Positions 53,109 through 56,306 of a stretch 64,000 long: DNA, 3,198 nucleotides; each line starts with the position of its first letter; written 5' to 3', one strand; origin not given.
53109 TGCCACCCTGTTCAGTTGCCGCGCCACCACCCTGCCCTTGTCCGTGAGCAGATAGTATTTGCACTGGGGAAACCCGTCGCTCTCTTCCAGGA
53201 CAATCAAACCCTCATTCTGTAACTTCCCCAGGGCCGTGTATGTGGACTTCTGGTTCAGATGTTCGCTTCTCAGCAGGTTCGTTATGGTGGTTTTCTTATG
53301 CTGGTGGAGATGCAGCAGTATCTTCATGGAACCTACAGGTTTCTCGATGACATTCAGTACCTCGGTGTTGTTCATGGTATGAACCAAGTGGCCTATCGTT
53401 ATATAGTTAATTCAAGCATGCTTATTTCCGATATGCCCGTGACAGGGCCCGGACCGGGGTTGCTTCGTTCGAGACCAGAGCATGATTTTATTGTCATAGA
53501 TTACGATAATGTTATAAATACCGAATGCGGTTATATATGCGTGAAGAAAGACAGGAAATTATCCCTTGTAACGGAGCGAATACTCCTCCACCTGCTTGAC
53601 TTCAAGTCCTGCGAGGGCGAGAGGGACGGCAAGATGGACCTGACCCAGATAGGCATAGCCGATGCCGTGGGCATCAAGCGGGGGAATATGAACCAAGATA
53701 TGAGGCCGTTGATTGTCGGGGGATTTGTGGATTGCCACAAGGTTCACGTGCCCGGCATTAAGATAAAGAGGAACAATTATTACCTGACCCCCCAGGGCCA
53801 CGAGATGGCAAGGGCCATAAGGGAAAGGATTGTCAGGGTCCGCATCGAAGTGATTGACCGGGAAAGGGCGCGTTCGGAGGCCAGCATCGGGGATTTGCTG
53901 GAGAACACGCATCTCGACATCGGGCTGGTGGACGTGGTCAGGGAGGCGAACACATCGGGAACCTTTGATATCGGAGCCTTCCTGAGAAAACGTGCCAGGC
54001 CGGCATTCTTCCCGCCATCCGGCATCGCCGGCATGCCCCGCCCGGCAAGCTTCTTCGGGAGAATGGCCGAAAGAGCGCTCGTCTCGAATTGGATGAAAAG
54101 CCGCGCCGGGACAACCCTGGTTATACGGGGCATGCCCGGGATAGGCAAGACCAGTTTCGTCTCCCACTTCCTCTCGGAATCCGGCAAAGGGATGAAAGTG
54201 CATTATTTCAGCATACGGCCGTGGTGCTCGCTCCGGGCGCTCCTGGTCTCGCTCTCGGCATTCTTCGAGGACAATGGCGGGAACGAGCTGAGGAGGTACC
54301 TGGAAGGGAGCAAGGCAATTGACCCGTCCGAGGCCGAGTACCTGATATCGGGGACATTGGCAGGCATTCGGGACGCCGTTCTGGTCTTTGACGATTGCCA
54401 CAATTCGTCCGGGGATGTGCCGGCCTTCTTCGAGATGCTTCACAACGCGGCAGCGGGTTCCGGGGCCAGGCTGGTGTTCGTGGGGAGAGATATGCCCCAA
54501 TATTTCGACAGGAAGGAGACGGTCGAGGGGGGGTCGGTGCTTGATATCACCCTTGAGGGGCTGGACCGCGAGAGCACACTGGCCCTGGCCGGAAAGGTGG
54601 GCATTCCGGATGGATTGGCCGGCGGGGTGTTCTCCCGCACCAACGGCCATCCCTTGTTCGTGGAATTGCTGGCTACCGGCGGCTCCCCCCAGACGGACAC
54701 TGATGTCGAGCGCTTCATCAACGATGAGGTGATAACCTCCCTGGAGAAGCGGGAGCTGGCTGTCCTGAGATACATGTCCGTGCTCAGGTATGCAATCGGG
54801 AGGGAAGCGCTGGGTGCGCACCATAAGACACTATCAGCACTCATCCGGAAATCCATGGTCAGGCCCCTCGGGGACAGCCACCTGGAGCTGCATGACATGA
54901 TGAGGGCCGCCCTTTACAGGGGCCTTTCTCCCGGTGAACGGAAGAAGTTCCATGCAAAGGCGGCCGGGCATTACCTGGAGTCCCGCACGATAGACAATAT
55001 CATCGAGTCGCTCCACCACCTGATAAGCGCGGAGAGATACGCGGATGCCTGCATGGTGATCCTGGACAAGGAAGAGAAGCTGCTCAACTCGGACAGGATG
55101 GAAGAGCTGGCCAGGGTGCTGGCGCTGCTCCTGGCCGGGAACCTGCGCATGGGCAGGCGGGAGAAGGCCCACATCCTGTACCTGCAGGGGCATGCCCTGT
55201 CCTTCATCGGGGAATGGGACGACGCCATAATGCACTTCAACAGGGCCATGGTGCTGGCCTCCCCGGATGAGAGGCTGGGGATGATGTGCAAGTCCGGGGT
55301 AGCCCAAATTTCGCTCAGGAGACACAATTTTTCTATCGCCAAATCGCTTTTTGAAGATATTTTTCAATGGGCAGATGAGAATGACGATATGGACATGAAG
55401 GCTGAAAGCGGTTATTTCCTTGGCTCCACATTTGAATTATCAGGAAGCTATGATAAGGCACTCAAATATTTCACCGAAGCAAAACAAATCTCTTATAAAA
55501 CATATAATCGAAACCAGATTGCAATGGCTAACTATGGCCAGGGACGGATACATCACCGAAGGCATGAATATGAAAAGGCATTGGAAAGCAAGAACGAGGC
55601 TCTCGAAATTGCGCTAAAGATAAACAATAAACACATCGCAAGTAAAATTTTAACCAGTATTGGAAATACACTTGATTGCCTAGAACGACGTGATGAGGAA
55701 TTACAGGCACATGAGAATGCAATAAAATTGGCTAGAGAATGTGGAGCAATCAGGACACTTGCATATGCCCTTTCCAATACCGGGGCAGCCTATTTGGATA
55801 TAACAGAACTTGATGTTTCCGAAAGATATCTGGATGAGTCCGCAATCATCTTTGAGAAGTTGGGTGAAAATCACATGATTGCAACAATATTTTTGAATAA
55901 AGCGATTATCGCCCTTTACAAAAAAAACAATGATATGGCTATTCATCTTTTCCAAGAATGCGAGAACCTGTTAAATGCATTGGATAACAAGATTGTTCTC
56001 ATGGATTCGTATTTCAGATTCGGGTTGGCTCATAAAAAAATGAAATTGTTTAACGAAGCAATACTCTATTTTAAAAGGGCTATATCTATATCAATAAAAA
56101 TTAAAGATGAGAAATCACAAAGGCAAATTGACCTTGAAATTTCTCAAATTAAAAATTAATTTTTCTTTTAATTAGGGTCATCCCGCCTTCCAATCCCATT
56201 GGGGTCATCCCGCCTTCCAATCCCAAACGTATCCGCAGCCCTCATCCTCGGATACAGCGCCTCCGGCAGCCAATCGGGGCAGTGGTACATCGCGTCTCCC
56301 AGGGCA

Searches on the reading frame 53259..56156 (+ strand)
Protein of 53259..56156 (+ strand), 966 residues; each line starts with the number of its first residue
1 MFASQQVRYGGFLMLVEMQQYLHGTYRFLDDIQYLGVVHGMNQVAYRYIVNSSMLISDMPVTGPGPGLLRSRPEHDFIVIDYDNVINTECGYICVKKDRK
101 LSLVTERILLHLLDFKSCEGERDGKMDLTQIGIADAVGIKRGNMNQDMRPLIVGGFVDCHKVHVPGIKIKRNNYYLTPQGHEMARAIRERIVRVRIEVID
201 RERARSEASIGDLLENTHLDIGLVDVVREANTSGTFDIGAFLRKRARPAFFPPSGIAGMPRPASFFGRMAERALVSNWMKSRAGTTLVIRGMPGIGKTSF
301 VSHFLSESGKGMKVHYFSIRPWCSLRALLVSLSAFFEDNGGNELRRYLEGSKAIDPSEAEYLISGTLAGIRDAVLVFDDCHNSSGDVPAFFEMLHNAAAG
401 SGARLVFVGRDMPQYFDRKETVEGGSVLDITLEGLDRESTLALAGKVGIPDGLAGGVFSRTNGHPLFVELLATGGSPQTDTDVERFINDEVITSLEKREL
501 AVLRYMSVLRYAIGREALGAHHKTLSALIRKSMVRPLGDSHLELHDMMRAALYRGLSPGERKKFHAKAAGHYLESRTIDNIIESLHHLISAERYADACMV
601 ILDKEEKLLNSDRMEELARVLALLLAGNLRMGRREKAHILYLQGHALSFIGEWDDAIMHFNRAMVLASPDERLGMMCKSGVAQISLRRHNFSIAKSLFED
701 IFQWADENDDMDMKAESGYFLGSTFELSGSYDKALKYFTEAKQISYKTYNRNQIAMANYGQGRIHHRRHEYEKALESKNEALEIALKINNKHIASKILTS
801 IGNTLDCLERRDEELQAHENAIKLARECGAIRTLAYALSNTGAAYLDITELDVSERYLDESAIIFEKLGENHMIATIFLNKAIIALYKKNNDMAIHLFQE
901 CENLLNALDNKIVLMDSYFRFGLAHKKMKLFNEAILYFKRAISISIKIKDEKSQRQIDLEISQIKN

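Call 8: search_protein_families(library=pfam, proteins=[window:53259-56156:+], max_evalue=0.001)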
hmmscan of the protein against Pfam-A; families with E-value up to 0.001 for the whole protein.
window:53259-56156:+ (966 aa): 9 families
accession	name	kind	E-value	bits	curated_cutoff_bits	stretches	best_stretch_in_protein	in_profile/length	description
PF13424.12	TPR_12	-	6.9e-21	74.7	30.1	3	754-827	2-77/77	Tetratricopeptide repeat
PF00515.34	TPR_1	-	9.7e-13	47.8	27.8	0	918-944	4-30/34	Tetratricopeptide repeat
PF07719.23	TPR_2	-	3.1e-12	46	27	0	917-944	3-30/34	Tetratricopeptide repeat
PF13181.12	TPR_8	-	5.5e-09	35.9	25.7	0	916-944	2-30/34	Tetratricopeptide repeat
PF17874.7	TPR_MalT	-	2.6e-07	30.7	45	0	682-792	8-117/336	MalT-like TPR region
PF13191.12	AAA_16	-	7.9e-06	26.9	32.6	1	265-397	2-158/167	AAA ATPase domain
PF13176.12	TPR_7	-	2.6e-05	24.4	27.9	0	720-743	4-27/36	Tetratricopeptide repeat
PF13401.12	AAA_22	-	7.5e-05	23.5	27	1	286-410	7-123/130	AAA domain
PF07088.17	GvpD_P-loop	-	0.00029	21.2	24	1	277-320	3-46/189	GvpD gas vesicle protein, P-loop domain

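Call 66: find_homologous_proteins(query=window:53259-56156:+, max_evalue=1e-20)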
Query window:53259-56156:+ (966 aa): 10 proteins with E <= 1e-20 among 8000 candidates.
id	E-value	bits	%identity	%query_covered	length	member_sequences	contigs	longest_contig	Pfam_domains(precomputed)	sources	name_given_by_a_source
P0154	0.0e+0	2059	100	95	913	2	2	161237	PF17874.8,PF00515.35,PF13424.13,PF13176.13,PF13181.13,PF07719.24,PF13191.13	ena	-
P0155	0.0e+0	1120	59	90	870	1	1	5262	PF17874.8,PF00515.35,PF13424.13,PF13176.13,PF13432.13,PF13428.13,PF13181.13,PF07719.24,PF13174.13,PF13374.13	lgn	-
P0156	0.0e+0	1110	58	90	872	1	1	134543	PF07088.17,PF17874.8,PF00515.35,PF13424.13,PF13176.13,PF01637.25,PF13181.13,PF07719.24,PF13191.13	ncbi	-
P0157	0.0e+0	1098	58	90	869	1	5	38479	PF17874.8,PF00515.35,PF13424.13,PF13181.13,PF07719.24,PF13191.13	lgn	-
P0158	0.0e+0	1084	57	90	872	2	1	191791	PF17874.8,PF00515.35,PF13424.13,PF13176.13,PF13428.13,PF13181.13,PF07719.24,PF13191.13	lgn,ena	-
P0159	2.0e-213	729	41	90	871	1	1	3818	PF24883.3,PF00515.35,PF13424.13,PF13401.13,PF01637.25,PF13181.13,PF07719.24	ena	-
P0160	1.5e-197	677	46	70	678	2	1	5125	PF24883.3,PF00515.35,PF13424.13,PF13401.13,PF07719.24,PF13191.13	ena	-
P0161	8.9e-180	618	38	90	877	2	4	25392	PF13414.13,PF13176.13,PF13401.13,PF13428.13,PF01637.25,PF13191.13,PF17874.8,PF24883.3,PF00515.35,PF13424.13,PF14938.13,PF13181.13,PF07719.24,PF13174.13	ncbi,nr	ncbi:MAG: hypothetical protein KKH41_09610 [Candidatus Thermoplasmatota archaeon]|nr:hypothetical pr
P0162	1.5e-83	300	26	84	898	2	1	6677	PF17874.8,PF24883.3,PF00515.35,PF13424.13,PF13401.13,PF01637.25,PF13181.13,PF07719.24,PF00931.29,PF13191.13,PF13374.13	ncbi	-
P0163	3.3e-21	93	22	82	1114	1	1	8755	PF10602.16,PF13431.13,PF13414.13,PF13176.13,PF24885.2,PF13428.13,PF13191.13,PF13374.13,PF17874.8,PF00515.35,PF13424.13,PF28559.1,PF21033.5,PF14938.13,PF13432.13,PF13181.13,PF07719.24,PF13174.13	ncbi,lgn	-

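Call 67: find_encoding_contigs(protein=P0158, flank=6000, max_places=2)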
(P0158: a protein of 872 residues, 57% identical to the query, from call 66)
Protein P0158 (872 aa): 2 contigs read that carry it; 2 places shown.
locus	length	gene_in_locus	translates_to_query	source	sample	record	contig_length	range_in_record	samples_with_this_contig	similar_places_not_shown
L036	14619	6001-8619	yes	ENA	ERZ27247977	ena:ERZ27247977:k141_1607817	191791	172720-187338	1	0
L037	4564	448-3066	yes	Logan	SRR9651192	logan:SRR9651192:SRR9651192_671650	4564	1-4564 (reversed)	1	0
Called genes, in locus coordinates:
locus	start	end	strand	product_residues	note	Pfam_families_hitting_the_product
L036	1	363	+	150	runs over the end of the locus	PF00072:Response_reg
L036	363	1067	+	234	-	PF00072:Response_reg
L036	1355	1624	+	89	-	-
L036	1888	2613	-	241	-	PF06745:ATPase, PF23442:DUF7125, PF07088:GvpD_P-loop (weak)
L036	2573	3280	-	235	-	-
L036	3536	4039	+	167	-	-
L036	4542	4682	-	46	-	-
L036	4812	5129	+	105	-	-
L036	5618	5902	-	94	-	PF14947:HTH_45 (weak)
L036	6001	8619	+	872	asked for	PF13191:AAA_16 (faint), PF07719:TPR_2 (faint), PF17874:TPR_MalT (faint), PF13428:TPR_14 (faint), PF00515:TPR_1 (faint), PF13176:TPR_7 (faint), PF13181:TPR_8 (faint), PF13424:TPR_12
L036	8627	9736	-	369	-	PF13229:Beta_helix, PF05048:NosD, PF13229:Beta_helix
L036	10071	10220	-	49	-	-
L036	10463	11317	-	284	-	-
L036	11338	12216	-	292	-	-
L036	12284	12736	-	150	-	-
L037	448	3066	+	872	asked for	PF13191:AAA_16 (faint), PF07719:TPR_2 (faint), PF17874:TPR_MalT (faint), PF13428:TPR_14 (faint), PF00515:TPR_1 (faint), PF13176:TPR_7 (faint), PF13181:TPR_8 (faint), PF13424:TPR_12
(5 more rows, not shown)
